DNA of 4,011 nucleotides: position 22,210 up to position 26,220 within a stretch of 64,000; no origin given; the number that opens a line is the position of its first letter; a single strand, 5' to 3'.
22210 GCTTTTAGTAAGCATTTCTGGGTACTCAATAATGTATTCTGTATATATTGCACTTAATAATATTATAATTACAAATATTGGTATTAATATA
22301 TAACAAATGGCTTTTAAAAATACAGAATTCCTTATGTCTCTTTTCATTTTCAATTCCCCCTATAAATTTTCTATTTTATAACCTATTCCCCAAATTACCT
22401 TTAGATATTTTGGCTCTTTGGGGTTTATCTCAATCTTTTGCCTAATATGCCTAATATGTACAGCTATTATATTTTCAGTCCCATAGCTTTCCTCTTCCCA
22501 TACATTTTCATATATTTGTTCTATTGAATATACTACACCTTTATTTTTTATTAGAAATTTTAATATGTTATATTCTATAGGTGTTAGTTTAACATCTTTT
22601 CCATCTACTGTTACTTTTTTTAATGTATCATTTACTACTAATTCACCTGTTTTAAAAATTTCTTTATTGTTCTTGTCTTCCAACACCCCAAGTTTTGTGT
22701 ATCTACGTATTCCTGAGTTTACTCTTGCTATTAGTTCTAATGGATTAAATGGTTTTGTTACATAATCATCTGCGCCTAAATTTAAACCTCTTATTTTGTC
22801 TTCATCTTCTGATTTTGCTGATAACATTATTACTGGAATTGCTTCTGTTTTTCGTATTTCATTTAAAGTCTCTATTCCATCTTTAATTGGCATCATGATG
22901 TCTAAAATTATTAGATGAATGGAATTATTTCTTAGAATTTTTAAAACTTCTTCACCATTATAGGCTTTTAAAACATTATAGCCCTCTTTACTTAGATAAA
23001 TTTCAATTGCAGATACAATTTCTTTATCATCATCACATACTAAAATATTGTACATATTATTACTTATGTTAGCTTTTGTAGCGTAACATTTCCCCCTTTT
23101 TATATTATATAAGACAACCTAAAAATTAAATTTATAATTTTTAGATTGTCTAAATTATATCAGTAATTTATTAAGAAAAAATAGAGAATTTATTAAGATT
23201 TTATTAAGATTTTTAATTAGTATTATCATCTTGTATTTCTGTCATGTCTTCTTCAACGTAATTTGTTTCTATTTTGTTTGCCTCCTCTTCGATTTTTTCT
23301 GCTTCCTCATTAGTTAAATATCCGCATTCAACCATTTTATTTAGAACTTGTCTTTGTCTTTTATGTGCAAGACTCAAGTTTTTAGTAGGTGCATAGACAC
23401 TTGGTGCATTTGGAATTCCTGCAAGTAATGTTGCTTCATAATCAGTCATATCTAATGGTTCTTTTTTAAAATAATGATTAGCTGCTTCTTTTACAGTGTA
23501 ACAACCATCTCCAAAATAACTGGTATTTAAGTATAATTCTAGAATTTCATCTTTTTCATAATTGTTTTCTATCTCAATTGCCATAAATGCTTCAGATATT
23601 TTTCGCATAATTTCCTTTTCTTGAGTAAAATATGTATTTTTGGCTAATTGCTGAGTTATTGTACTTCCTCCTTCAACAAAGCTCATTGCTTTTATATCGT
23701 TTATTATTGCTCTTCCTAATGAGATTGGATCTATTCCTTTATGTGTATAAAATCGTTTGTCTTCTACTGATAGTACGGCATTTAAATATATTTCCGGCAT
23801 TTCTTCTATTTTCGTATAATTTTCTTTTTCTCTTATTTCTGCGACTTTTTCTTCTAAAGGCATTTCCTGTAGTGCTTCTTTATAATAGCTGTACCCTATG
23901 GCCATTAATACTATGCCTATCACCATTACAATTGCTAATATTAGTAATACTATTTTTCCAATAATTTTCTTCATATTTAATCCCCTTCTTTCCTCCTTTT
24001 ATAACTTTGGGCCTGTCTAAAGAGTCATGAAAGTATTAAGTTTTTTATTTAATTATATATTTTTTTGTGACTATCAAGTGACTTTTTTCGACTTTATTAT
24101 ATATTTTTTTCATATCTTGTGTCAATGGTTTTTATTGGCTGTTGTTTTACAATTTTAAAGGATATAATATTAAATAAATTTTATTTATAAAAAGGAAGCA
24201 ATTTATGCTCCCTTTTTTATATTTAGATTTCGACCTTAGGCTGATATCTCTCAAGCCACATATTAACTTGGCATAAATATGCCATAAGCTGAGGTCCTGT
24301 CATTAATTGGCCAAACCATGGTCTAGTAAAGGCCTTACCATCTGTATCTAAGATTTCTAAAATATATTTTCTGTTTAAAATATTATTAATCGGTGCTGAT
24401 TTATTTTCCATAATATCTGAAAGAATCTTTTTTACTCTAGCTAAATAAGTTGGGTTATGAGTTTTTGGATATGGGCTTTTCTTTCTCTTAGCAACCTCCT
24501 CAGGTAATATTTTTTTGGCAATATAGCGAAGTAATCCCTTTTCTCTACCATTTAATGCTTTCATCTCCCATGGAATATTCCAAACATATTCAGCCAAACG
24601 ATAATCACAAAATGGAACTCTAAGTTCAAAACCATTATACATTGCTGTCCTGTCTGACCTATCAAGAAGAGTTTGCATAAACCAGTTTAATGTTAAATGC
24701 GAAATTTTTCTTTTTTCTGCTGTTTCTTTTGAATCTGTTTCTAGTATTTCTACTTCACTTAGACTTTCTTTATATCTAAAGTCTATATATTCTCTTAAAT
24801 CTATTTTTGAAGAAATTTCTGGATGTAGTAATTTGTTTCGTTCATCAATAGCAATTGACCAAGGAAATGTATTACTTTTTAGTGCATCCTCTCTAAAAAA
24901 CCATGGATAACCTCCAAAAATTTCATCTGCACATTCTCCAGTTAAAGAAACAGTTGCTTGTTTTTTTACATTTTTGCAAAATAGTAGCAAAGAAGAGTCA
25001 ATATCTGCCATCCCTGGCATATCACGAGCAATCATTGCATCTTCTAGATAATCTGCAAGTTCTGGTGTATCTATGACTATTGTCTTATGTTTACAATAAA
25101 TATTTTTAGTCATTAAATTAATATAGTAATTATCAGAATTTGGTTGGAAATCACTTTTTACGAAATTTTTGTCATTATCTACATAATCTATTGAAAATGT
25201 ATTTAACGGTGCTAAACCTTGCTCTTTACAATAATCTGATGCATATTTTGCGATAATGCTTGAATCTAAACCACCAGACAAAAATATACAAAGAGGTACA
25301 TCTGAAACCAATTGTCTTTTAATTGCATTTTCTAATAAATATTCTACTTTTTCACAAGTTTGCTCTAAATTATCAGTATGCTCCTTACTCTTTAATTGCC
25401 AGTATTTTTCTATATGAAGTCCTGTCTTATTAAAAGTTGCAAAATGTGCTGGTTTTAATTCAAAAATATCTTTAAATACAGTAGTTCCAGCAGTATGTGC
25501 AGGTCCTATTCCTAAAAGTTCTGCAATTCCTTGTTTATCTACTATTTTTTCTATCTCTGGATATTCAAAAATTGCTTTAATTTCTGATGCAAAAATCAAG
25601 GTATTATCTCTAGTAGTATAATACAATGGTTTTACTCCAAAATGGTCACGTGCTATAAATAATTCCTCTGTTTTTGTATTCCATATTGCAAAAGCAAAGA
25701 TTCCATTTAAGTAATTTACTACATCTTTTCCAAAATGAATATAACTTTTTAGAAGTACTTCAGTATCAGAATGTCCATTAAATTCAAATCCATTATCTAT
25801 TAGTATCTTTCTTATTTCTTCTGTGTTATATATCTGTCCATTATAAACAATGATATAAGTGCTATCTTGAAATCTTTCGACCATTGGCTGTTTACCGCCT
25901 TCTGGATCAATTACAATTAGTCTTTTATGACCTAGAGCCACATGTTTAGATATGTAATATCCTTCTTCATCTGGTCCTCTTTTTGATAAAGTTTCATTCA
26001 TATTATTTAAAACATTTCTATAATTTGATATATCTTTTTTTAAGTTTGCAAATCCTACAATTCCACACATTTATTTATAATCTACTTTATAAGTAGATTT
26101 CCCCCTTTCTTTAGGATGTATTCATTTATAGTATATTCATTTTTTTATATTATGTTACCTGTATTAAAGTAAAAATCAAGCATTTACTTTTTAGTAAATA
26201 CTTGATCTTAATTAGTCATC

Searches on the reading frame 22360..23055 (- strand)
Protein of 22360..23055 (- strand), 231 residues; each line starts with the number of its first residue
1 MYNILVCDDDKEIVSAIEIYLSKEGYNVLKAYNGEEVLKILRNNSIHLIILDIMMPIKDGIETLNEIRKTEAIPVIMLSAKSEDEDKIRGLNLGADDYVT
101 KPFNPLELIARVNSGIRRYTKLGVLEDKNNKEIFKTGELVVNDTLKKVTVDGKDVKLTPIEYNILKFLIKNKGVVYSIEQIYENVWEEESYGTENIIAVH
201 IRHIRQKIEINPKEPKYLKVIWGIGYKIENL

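Call 38: search_protein_families(library=pfam, proteins=[window:22360-23055:-], max_evalue=0.01)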
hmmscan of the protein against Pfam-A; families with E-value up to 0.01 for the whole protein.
window:22360-23055:- (231 aa): 3 families
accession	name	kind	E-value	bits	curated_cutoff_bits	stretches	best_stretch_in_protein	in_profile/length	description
PF00072.30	Response_reg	-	2.4e-31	108.6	30.2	1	4-112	1-110/111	Response regulator receiver domain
PF00486.34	Trans_reg_C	-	1.9e-24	86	26.2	1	152-227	1-76/77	Transcriptional regulatory protein, C terminal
PF03709.21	OKR_DC_1_N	-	0.0043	17.7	29.3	1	14-85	6-76/111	Orn/Lys/Arg decarboxylase, N-terminal domain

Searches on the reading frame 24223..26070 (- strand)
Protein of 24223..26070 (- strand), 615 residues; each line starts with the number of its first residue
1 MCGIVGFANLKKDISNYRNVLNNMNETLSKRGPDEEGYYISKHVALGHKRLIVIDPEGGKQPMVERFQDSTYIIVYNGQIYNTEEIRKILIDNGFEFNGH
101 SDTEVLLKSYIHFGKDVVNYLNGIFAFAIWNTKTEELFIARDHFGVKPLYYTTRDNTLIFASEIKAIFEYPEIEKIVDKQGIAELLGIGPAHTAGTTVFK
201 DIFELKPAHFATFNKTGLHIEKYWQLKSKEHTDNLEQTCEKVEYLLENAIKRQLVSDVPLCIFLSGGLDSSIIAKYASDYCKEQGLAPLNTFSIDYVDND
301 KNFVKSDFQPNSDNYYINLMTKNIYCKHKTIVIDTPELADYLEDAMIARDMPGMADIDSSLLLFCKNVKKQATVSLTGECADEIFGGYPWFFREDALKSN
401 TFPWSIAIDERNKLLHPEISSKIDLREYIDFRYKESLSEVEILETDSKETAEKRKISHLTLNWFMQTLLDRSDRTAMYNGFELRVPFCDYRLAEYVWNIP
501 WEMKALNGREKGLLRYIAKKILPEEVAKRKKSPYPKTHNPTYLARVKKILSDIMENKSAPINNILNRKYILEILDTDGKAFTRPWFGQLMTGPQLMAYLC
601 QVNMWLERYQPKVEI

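Call 38: search_protein_families(library=pfam, proteins=[window:24223-26070:-], max_evalue=0.01)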
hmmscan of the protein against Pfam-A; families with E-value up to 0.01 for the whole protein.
window:24223-26070:- (615 aa): 5 families
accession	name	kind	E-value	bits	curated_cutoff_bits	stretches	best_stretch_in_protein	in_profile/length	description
PF00733.27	Asn_synthase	-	2.1e-85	287.9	21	1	242-607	2-354/354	Asparagine synthase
PF13537.11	GATase_7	-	1.2e-44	151.7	25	1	48-168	1-122/123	Glutamine amidotransferase domain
PF13522.11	GATase_6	-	3.7e-40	137.4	27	1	33-163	1-130/130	Glutamine amidotransferase domain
PF12481.13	DUF3700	-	0.00014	21.9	27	1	116-166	124-175/228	Aluminium induced protein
PF09147.15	CarA_N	-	0.00093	19.5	21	1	64-139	39-114/199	Carbapenam-3-carboxylate synthase, N-terminal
